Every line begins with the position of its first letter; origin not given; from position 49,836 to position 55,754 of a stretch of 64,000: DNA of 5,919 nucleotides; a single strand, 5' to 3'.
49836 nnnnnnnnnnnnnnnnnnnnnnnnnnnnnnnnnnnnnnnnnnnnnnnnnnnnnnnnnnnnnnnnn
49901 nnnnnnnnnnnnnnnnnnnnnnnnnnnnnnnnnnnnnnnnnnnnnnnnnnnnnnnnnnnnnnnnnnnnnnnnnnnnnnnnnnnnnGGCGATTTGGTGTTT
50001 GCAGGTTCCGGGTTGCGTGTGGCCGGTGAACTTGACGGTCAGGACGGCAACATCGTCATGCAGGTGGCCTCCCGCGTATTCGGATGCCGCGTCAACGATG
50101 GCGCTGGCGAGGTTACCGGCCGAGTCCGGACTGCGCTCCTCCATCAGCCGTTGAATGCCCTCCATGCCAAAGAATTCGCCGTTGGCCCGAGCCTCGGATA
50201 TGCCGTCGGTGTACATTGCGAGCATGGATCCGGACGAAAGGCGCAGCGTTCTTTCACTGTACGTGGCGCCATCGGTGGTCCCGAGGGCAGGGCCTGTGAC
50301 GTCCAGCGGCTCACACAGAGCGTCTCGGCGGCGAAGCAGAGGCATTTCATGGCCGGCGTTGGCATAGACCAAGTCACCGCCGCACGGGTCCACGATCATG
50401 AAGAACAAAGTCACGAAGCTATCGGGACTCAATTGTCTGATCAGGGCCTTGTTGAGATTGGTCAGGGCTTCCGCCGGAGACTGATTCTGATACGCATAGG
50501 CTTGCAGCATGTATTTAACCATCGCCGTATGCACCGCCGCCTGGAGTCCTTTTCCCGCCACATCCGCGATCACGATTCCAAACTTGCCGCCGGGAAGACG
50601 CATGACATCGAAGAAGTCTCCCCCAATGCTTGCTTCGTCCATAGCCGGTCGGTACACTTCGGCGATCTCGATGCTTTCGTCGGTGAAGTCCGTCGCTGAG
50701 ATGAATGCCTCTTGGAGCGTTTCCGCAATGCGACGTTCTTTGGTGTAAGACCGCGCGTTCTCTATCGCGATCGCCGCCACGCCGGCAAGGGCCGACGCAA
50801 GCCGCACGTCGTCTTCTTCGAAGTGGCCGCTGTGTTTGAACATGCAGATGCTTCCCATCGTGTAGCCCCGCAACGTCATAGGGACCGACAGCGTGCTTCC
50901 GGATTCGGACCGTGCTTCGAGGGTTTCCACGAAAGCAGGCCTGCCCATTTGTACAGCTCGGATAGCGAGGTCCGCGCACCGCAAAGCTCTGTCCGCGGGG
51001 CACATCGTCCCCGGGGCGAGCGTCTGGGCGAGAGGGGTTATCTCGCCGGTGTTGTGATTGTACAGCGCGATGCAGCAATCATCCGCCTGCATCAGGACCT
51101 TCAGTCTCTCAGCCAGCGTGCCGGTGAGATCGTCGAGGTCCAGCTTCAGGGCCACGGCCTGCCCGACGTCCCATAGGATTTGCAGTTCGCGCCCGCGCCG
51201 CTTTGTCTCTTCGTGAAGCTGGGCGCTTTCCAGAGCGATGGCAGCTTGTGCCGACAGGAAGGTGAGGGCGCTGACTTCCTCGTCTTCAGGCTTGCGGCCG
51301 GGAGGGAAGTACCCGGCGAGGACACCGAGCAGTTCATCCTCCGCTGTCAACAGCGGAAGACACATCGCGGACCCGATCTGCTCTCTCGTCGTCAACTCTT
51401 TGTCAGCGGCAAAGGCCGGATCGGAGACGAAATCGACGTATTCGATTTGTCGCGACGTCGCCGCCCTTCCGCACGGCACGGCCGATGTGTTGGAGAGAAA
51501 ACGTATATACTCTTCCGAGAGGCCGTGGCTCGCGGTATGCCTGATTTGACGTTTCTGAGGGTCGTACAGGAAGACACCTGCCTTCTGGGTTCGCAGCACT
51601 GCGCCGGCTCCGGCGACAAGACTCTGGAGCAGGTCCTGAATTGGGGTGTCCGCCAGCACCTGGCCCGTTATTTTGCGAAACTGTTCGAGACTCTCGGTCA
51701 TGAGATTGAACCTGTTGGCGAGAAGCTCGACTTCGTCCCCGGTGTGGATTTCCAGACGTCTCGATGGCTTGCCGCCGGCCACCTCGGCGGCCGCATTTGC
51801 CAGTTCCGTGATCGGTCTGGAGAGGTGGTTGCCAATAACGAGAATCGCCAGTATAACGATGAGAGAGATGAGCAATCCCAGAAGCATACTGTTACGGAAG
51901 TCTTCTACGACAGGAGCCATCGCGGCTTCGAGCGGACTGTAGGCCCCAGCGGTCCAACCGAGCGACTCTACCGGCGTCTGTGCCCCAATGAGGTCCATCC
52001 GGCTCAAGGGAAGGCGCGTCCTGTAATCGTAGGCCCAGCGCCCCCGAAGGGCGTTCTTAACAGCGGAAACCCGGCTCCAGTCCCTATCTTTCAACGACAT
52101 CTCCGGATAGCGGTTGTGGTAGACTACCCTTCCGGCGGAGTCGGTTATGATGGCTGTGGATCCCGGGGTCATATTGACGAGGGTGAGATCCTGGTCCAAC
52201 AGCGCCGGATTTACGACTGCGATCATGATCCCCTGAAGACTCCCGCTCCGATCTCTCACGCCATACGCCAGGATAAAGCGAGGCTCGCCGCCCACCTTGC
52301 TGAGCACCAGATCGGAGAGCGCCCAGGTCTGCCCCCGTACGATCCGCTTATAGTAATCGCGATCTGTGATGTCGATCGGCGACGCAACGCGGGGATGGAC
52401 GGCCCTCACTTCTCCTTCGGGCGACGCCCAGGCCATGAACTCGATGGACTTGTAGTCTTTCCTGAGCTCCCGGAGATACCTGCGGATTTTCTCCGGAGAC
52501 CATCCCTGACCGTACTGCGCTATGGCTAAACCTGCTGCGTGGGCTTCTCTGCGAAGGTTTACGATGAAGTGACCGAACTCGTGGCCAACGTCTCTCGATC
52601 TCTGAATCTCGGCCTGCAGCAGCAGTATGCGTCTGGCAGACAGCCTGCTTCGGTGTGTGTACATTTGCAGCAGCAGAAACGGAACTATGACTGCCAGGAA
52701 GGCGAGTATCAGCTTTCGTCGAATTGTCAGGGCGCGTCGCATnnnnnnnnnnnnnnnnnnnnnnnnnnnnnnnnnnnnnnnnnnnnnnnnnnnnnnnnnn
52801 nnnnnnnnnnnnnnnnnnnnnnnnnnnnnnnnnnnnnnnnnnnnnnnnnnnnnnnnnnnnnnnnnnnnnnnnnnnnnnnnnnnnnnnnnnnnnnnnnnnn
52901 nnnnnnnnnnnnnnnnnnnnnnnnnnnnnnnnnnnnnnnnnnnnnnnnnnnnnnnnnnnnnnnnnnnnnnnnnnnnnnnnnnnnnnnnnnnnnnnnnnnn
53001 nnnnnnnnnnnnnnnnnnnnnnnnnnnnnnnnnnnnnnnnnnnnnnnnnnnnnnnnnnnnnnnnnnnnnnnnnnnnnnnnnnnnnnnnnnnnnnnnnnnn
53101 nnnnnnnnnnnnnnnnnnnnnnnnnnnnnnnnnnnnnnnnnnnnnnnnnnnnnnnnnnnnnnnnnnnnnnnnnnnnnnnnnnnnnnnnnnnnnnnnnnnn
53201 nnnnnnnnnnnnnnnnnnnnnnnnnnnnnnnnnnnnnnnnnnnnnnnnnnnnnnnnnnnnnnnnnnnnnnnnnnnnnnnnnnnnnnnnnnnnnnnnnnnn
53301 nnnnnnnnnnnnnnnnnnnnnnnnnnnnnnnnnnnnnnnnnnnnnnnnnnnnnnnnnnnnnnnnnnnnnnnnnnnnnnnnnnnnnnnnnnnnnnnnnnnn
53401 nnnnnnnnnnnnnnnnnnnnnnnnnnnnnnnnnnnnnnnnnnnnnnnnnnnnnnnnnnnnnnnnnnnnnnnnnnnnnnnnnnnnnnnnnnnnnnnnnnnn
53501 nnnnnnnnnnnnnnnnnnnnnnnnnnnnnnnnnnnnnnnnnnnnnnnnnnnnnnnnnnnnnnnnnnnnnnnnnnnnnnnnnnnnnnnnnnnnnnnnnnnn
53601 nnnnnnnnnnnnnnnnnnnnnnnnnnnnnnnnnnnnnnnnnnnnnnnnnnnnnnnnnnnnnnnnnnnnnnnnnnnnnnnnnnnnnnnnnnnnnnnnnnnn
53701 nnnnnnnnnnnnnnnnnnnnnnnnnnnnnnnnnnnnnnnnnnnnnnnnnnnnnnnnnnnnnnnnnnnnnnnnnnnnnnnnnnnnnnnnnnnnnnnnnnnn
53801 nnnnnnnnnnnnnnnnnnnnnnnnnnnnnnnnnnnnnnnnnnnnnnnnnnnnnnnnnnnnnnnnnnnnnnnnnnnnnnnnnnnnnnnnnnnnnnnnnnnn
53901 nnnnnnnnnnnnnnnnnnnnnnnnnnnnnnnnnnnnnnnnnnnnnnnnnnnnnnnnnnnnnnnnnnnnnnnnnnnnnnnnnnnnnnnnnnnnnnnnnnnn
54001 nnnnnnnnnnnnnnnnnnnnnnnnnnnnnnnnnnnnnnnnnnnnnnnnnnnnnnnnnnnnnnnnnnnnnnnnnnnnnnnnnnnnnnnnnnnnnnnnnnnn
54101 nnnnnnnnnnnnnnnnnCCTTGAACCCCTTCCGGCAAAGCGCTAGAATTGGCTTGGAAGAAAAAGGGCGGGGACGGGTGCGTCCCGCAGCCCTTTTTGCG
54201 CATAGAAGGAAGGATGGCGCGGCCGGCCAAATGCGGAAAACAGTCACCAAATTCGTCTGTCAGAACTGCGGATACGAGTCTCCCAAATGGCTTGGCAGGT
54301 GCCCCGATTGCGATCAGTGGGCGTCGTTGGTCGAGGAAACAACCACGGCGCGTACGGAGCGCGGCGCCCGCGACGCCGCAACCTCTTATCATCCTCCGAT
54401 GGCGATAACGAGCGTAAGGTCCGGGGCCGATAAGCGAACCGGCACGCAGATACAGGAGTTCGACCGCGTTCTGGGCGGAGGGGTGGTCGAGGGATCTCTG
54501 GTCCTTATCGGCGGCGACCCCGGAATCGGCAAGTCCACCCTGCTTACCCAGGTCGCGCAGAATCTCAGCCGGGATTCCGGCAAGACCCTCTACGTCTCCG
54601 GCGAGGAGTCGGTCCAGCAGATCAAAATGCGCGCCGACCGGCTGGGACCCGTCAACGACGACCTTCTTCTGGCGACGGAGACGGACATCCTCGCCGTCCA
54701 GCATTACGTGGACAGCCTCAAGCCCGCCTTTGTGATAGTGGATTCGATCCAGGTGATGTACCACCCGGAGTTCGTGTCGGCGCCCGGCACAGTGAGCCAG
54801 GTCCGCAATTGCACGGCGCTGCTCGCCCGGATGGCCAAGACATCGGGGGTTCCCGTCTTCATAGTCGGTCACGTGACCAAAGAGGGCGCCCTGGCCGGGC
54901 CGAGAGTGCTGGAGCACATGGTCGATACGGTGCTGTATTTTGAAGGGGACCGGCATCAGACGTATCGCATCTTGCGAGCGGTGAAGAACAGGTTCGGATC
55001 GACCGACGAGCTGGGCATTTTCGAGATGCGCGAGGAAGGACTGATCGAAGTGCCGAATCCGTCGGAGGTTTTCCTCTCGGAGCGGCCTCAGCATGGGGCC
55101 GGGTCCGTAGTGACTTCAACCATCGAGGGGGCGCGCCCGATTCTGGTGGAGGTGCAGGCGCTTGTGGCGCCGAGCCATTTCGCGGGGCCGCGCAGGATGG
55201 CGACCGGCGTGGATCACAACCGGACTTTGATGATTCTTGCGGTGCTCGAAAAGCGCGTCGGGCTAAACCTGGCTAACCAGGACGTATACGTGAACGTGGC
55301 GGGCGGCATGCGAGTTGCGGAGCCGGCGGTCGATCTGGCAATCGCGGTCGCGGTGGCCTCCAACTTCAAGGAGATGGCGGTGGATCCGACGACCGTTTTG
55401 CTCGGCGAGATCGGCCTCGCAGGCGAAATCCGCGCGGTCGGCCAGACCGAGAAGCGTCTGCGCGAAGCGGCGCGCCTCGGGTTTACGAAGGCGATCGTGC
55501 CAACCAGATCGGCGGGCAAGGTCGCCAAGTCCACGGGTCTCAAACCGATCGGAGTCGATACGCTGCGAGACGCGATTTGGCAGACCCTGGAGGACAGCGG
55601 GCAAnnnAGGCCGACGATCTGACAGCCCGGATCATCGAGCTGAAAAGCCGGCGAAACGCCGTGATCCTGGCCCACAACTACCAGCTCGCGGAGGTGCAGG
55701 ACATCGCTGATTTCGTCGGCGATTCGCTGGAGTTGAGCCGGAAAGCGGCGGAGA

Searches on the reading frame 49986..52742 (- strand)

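Call 34: search_protein_families(library=pfam, proteins=[window:49986-52742:-], max_evalue=0.0001)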
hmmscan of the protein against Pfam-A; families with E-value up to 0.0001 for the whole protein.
window:49986-52742:- (919 aa): 6 families
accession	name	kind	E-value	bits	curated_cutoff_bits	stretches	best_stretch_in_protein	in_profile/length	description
PF07228.17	SpoIIE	-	3.3e-50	171.2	25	1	717-905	1-191/192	Stage II sporulation protein E (SpoIIE)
PF13492.12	GAF_3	-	2e-24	86.8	27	2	369-505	3-128/129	GAF domain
PF13185.12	GAF_2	-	9.3e-24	84.6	28.6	2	366-505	2-136/136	GAF domain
PF01590.32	GAF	-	1.3e-23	84.5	22.4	2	368-504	2-133/133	GAF domain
PF02743.24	dCache_1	-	4.5e-15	56.3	45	1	92-227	64-194/240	Cache domain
PF00672.30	HAMP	-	9.6e-10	39.1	25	1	303-354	2-53/53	HAMP domain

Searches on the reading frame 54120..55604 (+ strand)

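Call 34: search_protein_families(library=pfam, proteins=[window:54120-55604:+], max_evalue=0.0001)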
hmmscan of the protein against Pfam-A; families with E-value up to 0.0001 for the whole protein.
window:54120-55604:+ (495 aa): 8 families
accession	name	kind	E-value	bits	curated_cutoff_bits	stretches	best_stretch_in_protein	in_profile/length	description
PF06745.19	ATPase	-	7.2e-16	58.7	26.6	1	109-176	3-71/231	KaiC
PF13481.12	AAA_25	-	1.6e-13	51.2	27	1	110-257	18-195/195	AAA domain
PF18073.7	Zn_ribbon_LapB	-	3.9e-13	49.3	25.7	1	45-72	1-28/28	Rubredoxin metal binding domain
PF13541.12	ChlI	-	8.2e-10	39.1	27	1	378-462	35-119/121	Subunit ChlI of Mg-chelatase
PF03796.21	DnaB_C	-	1.6e-08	34.7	27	1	109-171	4-66/255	DnaB-like helicase C terminal domain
PF13191.12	AAA_16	-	3.8e-06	27.9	32.6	1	110-164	8-63/167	AAA ATPase domain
PF05362.19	Lon_C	-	1.4e-05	25.2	21.1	1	385-468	92-176/205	Lon protease (S16) C-terminal proteolytic domain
PF13401.12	AAA_22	-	5.1e-05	24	27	0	126-251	6-123/130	AAA domain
